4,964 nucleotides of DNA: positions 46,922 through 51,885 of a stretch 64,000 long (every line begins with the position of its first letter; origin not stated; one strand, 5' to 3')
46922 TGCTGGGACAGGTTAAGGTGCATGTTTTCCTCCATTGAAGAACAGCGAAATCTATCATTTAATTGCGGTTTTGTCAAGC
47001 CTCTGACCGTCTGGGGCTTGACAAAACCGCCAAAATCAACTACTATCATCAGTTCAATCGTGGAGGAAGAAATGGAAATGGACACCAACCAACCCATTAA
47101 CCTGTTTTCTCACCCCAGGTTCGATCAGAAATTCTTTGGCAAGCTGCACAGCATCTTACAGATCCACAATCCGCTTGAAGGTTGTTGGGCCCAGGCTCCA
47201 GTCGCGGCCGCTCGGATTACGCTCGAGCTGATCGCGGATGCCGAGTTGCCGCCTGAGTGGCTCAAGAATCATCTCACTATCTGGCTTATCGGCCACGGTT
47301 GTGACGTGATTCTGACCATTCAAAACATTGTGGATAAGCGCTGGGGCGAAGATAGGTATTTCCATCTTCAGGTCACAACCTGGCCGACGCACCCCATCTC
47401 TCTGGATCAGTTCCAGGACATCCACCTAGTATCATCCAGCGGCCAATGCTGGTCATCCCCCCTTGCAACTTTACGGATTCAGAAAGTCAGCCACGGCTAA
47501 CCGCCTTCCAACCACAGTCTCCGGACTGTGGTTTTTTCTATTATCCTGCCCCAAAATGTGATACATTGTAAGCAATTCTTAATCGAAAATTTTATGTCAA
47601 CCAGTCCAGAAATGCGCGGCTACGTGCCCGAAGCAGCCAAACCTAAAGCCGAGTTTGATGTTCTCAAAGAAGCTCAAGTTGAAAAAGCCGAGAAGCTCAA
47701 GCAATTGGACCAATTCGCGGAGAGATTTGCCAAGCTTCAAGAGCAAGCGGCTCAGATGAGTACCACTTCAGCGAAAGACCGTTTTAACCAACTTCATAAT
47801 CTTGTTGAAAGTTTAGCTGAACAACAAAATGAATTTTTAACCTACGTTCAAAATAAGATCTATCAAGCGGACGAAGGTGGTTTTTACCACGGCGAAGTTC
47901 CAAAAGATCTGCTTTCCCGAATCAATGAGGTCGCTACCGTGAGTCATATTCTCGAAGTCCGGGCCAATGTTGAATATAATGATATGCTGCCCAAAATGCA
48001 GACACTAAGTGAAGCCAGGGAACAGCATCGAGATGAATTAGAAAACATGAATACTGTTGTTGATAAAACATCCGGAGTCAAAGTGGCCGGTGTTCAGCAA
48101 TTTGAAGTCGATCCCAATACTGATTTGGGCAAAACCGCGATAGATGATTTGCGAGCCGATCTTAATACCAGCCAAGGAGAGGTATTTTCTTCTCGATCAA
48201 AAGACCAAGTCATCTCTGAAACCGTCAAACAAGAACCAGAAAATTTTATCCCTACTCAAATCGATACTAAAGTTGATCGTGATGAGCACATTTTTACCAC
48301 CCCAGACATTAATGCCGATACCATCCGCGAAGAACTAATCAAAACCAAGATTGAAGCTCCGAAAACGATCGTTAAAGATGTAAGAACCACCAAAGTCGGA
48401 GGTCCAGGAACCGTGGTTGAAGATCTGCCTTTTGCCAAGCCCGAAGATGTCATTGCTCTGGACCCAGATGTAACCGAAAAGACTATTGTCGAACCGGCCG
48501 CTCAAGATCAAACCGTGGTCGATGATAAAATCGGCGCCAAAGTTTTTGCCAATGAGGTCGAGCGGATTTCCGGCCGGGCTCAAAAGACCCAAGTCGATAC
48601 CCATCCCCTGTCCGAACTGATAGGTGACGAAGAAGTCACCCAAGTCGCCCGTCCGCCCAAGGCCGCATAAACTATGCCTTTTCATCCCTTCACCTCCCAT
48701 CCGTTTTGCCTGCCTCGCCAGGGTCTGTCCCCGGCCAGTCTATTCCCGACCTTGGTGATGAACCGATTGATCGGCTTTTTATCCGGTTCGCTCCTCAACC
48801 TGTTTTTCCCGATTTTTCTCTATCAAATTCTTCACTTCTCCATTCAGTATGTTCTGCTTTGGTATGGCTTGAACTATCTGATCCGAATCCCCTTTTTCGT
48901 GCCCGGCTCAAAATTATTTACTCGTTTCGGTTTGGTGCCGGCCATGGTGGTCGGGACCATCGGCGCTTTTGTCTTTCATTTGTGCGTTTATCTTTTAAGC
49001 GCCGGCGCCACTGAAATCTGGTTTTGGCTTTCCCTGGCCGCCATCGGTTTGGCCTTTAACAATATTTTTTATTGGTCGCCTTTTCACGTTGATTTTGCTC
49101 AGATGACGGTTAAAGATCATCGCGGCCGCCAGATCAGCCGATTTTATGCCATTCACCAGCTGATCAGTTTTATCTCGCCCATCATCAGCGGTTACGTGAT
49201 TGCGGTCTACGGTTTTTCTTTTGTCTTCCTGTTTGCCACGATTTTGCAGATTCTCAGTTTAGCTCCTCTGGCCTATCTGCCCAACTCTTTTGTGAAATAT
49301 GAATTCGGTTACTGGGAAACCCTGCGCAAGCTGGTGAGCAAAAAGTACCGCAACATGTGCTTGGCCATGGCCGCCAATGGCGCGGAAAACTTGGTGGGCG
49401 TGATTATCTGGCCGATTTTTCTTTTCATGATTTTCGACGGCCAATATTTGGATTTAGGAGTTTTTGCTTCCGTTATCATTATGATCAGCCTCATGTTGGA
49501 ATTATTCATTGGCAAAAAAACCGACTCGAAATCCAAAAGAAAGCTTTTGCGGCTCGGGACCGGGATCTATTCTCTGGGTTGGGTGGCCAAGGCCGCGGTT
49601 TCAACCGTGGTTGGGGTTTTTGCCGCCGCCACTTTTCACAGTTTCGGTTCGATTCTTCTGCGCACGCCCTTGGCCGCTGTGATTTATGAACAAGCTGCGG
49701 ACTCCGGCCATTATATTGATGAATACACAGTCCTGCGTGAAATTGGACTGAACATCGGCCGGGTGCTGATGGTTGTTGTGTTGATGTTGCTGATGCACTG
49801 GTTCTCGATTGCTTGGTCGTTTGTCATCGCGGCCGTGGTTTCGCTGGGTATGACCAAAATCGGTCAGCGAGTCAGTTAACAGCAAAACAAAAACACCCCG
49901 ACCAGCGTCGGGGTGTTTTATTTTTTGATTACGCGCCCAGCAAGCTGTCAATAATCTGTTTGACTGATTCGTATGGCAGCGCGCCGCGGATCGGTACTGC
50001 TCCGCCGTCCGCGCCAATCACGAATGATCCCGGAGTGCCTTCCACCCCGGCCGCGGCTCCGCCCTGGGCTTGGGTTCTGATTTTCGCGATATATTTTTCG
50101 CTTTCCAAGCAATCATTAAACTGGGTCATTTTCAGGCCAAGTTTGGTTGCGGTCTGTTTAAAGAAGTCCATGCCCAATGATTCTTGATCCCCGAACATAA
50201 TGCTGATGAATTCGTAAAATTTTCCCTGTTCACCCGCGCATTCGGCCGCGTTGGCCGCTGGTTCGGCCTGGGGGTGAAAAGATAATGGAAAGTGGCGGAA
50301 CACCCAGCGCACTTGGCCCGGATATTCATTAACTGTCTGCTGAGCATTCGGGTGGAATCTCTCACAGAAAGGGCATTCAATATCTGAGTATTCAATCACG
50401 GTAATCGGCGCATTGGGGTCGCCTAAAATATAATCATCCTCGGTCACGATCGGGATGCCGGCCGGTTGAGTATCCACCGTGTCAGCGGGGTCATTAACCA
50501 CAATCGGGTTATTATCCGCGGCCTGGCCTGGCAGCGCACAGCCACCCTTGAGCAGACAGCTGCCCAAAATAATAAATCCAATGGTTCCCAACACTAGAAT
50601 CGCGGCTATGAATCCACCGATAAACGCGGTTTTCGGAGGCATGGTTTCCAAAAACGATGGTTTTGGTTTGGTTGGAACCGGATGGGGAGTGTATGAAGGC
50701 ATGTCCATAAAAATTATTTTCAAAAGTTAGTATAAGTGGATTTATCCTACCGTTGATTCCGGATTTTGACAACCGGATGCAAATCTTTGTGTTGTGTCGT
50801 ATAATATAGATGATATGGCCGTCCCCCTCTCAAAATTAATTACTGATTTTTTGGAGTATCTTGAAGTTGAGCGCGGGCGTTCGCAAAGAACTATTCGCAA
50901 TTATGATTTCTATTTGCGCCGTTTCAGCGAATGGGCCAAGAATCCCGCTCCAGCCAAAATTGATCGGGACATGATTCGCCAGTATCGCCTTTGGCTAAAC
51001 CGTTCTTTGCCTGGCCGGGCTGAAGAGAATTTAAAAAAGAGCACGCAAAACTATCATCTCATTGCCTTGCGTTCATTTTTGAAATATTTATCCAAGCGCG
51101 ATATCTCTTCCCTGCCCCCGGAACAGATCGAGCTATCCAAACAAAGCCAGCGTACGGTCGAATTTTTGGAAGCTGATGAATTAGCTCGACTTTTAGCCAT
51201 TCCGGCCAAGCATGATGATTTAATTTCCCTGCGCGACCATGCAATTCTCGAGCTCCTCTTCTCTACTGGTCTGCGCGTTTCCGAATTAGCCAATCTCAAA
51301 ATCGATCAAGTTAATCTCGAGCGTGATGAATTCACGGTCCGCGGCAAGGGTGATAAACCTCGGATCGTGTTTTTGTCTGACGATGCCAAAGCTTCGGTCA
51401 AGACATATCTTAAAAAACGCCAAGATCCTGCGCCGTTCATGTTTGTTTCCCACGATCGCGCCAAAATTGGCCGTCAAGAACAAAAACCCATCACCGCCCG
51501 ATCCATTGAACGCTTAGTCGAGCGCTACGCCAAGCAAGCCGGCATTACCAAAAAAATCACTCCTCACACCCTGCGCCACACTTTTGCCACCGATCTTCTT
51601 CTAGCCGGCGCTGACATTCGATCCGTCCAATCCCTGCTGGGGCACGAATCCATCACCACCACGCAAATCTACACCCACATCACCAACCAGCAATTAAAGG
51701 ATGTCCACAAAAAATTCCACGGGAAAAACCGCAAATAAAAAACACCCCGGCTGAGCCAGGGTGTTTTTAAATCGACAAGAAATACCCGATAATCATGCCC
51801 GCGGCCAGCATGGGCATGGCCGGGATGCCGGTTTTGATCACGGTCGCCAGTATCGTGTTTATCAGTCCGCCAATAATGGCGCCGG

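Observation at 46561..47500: Divergent pair of small unknown genes driven from the two arms of a perfect 45-bp palindrome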

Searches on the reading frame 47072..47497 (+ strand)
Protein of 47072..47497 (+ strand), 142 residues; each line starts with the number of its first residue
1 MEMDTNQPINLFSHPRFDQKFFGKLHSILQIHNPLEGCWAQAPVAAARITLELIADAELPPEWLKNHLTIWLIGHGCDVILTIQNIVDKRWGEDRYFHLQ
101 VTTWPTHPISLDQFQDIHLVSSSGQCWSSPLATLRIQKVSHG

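Call 11: search_protein_families(library=pfam, proteins=[window:47072-47497:+], max_evalue=1)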
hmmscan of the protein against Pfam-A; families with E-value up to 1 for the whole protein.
window:47072-47497:+ (142 aa): 0 families

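Call 12: search_protein_families(library=padloc, proteins=[window:47072-47497:+], max_evalue=1)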
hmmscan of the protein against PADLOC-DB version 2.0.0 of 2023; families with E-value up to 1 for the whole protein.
window:47072-47497:+ (142 aa): 0 families

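Call 14: find_homologous_proteins(query=window:47072-47497:+, max_evalue=0.01)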
Query window:47072-47497:+ (142 aa): 2 proteins with E <= 0.01 among 12 candidates.
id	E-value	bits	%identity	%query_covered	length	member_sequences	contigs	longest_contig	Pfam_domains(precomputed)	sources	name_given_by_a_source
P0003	2.3e-94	331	100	100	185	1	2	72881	-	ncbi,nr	ncbi:hypothetical protein KJ611_03375 [Patescibacteria group bacterium]|nr:hypothetical protein [Pat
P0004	9.7e-42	160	55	98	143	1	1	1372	-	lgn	-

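Call 16: find_encoding_contigs(protein=P0004, flank=10000)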
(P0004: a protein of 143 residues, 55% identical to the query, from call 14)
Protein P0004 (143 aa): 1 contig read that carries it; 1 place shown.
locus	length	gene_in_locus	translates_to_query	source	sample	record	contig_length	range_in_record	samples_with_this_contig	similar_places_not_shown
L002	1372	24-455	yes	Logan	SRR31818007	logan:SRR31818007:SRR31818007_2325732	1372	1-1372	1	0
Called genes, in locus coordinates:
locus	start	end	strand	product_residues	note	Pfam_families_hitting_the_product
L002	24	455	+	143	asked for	-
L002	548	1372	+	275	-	?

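Call 36: predict_structure(alignment_id=A2)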
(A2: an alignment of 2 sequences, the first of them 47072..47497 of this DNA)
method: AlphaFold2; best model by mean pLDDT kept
length: 142 residues; sequences in the alignment: 2
mean_pLDDT: 59.1   pTM: 0.55
mean pLDDT of the five models: 59.1, 54.8, 53.5, 50.0, 48.7
residues with pLDDT >= 90: 0; 70-90: 50; 50-70: 37; < 50: 55
segments of 3 or more residues with pLDDT < 50: 1-45, 133-142
pLDDT, mean of each block of 10 residues (from residue 1): 34 39 46 41 52 69 78 75 79 76 68 69 64 42 35
secondary structure, 60 per line:
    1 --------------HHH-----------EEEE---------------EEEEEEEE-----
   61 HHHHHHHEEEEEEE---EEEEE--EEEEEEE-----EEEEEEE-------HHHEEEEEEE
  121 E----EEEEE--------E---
elements in order: E29-32 E48-55 H61-67 E68-74 E78-82 E85-91 E97-103 E114-121 E126-130
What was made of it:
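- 47072..47500 (+): Gene B, 142 aa plus stop. The start may instead be the second ATG at 47078. A clade-specific protein: a disordered N-terminus carrying the NLFSHP motif, then a beta-sandwich. The AF2 model has a core pLDDT of 70-79 (call 36).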

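Call 37: search_protein_families(library=ncbifam, proteins=[window:47072-47497:+, P0004], max_evalue=1)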
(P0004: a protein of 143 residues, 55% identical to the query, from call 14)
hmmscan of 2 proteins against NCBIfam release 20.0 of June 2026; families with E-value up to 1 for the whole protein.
window:47072-47497:+ (142 aa): 0 families

P0004 (143 aa): 0 families

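Call 38: search_protein_families(library=phrogs, proteins=[window:47072-47497:+, P0004], max_evalue=1)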
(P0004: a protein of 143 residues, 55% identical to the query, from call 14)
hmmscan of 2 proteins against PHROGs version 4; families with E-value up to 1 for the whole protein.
window:47072-47497:+ (142 aa): 0 families

P0004 (143 aa): 0 families

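Call 53: search_protein_representatives(alignment_id=A2)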
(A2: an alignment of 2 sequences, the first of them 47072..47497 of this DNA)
Query: 2 sequences, 146 profile positions. Proteins with E-value up to 0.001 (for the whole library): 9; up to 1e-10: 4; up to 1e-30: 2. The best 9 are listed.
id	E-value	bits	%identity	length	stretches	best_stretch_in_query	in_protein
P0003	4.0e-84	296.1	-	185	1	1-146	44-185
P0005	3.1e-38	147.3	-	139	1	7-144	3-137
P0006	2.6e-17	79.4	-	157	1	3-137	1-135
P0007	6.1e-14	68.5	-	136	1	6-137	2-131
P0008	1.7e-07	47.6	-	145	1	6-138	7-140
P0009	9.0e-06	42.0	-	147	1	10-138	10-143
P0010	1.9e-05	40.9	-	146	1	6-130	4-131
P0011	2.8e-05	40.4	-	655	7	46-77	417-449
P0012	3.7e-05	40.0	-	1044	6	43-80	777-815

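Call 55: find_encoding_contigs(protein=P0005, flank=6000)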
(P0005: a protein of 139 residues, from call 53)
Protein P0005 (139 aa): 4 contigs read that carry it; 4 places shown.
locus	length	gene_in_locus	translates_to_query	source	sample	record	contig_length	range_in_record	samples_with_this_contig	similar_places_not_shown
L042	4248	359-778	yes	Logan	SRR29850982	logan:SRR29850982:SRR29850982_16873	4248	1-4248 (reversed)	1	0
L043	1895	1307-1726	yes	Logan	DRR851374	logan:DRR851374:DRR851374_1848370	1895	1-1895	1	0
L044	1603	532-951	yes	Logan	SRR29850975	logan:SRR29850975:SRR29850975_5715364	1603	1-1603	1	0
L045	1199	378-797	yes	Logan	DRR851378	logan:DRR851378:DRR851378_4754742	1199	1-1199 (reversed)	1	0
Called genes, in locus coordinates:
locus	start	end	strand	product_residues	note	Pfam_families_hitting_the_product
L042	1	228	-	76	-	?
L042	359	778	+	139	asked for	-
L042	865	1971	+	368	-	-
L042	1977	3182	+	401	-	PF07690:MFS_1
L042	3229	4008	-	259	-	PF13462:Thioredoxin_4, PF13098:Thioredoxin_2 (faint), PF01323:DSBA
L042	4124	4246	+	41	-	?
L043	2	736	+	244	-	?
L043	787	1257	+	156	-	-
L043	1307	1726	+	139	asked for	-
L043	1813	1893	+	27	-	?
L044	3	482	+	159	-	?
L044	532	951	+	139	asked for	-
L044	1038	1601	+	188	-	?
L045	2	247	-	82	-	?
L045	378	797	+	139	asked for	-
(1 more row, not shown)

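Call 60: find_encoding_contigs(protein=P0006, flank=5000, max_places=4)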
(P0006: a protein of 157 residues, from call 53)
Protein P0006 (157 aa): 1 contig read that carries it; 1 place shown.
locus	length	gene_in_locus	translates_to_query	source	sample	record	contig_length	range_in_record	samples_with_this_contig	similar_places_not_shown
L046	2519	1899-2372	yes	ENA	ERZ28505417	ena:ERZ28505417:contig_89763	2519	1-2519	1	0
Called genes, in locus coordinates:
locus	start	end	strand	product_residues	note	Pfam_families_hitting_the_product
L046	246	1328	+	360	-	PF16697:Yop-YscD_cpl (faint), PF00498:FHA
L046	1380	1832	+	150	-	-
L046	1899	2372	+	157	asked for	-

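Call 61: find_encoding_contigs(protein=P0007, flank=5000, max_places=4)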
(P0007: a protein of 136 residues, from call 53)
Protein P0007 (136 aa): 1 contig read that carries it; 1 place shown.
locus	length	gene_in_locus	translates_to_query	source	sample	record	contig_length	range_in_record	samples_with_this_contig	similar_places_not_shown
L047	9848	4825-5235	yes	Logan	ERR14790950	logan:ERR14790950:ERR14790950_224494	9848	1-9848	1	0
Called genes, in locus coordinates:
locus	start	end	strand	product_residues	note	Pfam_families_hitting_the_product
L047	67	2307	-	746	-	PF01138:RNase_PH, PF03725:RNase_PH_C, PF01138:RNase_PH, PF00013:KH_1, PF00575:S1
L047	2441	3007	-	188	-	PF01936:NYN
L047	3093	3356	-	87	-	PF00312:Ribosomal_S15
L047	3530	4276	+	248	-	-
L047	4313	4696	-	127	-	-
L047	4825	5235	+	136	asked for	-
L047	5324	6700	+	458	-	-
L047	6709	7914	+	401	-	PF07690:MFS_1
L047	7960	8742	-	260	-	PF13462:Thioredoxin_4, PF13098:Thioredoxin_2 (faint), PF01323:DSBA (weak)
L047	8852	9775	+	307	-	PF02899:Phage_int_SAM_1, PF13102:Phage_int_SAM_5 (weak), PF13495:Phage_int_SAM_4, PF00589:Phage_integrase, PF22823:MrpR_C_cat (weak)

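Call 70: find_encoding_contigs(protein=P0008, flank=4000, max_places=3)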
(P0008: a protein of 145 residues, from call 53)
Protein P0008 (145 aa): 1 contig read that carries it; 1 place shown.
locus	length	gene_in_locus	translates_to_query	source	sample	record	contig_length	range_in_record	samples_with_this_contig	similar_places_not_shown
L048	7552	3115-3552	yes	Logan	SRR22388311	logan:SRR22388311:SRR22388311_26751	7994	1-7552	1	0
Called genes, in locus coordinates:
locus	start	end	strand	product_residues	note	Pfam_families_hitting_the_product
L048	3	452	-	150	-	?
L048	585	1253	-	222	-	PF01936:NYN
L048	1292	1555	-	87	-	PF00312:Ribosomal_S15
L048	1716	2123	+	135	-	-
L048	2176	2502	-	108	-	-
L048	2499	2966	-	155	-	-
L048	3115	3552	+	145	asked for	-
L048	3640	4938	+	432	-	-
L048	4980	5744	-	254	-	PF13098:Thioredoxin_2 (weak), PF13462:Thioredoxin_4, PF01323:DSBA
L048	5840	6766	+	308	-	PF02899:Phage_int_SAM_1, PF13102:Phage_int_SAM_5 (faint), PF13495:Phage_int_SAM_4, PF00589:Phage_integrase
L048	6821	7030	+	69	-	-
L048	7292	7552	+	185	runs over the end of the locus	-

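Call 71: find_encoding_contigs(protein=P0009, flank=4000, max_places=3)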
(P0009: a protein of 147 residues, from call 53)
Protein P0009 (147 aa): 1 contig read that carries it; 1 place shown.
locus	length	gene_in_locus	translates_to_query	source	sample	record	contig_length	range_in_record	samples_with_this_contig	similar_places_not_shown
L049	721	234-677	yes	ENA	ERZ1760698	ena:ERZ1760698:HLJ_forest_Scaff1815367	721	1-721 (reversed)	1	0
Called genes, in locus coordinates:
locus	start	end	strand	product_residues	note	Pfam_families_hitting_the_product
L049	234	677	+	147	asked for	-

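Call 72: find_encoding_contigs(protein=P0010, flank=4000, max_places=3)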
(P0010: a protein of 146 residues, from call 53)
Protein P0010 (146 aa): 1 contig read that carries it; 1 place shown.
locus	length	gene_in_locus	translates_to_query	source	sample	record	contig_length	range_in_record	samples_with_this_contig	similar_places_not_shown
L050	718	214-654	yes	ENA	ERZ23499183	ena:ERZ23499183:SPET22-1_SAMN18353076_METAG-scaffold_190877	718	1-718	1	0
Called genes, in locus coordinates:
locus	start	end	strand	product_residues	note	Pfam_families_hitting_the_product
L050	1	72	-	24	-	?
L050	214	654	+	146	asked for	-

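Call 82: search_protein_families(library=pfam, alignment_id=A5, max_evalue=1)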
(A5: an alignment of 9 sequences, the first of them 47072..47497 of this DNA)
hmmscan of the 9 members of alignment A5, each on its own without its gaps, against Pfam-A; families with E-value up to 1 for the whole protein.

A. member 1, window:47072-47497:+ (142 aa): 0 families

B. families by the number of members that match (of 9 scanned): 2 families
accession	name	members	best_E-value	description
PF18505.6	DUF5619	1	0.016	Domain of unknown function (DUF5619)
PF22949.1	HRI2_3H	1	0.039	Heme-regulated eIF-2-alpha kinase, helical domain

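Call 84: search_solved_structures(query=A5, max_evalue=1)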
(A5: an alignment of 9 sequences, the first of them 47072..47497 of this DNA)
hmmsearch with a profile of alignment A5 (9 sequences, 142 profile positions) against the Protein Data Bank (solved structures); distinct sequences matched with E-value up to 1: 2.
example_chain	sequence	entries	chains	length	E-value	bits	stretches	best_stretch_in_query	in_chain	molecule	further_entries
7qda_A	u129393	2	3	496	0.55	13.3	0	50-117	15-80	CalpL | SAVED domain-containing protein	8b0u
8b0r_A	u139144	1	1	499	0.56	13.3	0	50-117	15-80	SMODS-associated and fused to various effectors domain-containing protein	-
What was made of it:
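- Tried and rejected: The B profile matched nothing significant (call 84).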

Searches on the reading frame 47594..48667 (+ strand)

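Call 11: search_protein_families(library=pfam, proteins=[window:47594-48667:+], max_evalue=1)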
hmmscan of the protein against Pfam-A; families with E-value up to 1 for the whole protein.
window:47594-48667:+ (358 aa): 2 families
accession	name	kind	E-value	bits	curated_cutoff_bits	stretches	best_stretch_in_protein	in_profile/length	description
PF11439.13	T3SchapCesA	-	0.029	15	29.1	1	16-52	26-62/95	Type III secretion system filament chaperone CesA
PF20227.3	DUF6586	-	0.078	13.7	27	0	7-83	65-141/153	Family of unknown function (DUF6586)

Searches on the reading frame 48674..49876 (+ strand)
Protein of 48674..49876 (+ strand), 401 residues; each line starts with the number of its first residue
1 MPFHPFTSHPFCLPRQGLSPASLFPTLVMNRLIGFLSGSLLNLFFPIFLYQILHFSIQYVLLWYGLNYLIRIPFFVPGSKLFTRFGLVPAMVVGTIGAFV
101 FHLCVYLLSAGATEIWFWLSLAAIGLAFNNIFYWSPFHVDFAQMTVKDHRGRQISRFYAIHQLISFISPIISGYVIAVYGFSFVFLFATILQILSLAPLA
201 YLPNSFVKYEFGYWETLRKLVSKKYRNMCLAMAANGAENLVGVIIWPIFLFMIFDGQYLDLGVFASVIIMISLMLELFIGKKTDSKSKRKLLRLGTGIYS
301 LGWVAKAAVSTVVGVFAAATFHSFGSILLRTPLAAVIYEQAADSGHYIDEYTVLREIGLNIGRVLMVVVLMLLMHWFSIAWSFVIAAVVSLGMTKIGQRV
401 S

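Call 100: search_protein_families(library=pfam, proteins=[window:48674-49876:+], max_evalue=0.00001)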
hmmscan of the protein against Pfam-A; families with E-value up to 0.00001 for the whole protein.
window:48674-49876:+ (401 aa): 1 family
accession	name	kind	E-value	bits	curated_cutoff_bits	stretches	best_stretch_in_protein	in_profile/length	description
PF07690.21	MFS_1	-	3.8e-18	66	33.4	1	32-345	6-329/347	Major Facilitator Superfamily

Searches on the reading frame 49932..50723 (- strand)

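Call 100: search_protein_families(library=pfam, proteins=[window:49932-50723:-], max_evalue=0.00001)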
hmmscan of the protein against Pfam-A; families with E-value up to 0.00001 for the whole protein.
window:49932-50723:- (264 aa): 2 families
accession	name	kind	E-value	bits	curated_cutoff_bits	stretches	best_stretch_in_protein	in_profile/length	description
PF13462.12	Thioredoxin_4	-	4.9e-27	95.6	23.2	1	95-259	3-164/165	Thioredoxin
PF01323.26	DSBA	-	3.2e-15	56.9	25.6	1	163-256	95-188/191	DSBA-like thioredoxin domain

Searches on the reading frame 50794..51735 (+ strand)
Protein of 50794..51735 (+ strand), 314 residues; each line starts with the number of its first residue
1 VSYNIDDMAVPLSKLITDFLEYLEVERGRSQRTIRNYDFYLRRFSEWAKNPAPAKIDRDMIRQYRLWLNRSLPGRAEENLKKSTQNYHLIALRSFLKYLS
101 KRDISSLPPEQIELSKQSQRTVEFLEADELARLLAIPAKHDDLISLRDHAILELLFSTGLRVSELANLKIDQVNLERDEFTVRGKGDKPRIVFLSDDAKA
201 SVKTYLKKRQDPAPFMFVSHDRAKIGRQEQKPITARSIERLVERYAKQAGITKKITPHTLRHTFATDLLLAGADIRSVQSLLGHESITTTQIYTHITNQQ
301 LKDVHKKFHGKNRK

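Call 100: search_protein_families(library=pfam, proteins=[window:50794-51735:+], max_evalue=0.00001)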
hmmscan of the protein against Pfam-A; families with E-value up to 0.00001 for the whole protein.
window:50794-51735:+ (314 aa): 4 families
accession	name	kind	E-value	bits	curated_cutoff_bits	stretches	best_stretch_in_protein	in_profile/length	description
PF00589.27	Phage_integrase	-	1e-46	159.3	27.1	1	124-299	2-171/172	Phage integrase family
PF02899.23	Phage_int_SAM_1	-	5.8e-14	52.6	22.3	1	16-102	1-82/83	Phage integrase, N-terminal SAM-like domain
PF13495.12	Phage_int_SAM_4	-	8.3e-11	42.6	27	1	15-104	1-83/85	Phage integrase, N-terminal SAM-like domain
PF13102.12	Phage_int_SAM_5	-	6e-07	30.2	22.3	1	21-104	8-87/98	Phage integrase SAM-like domain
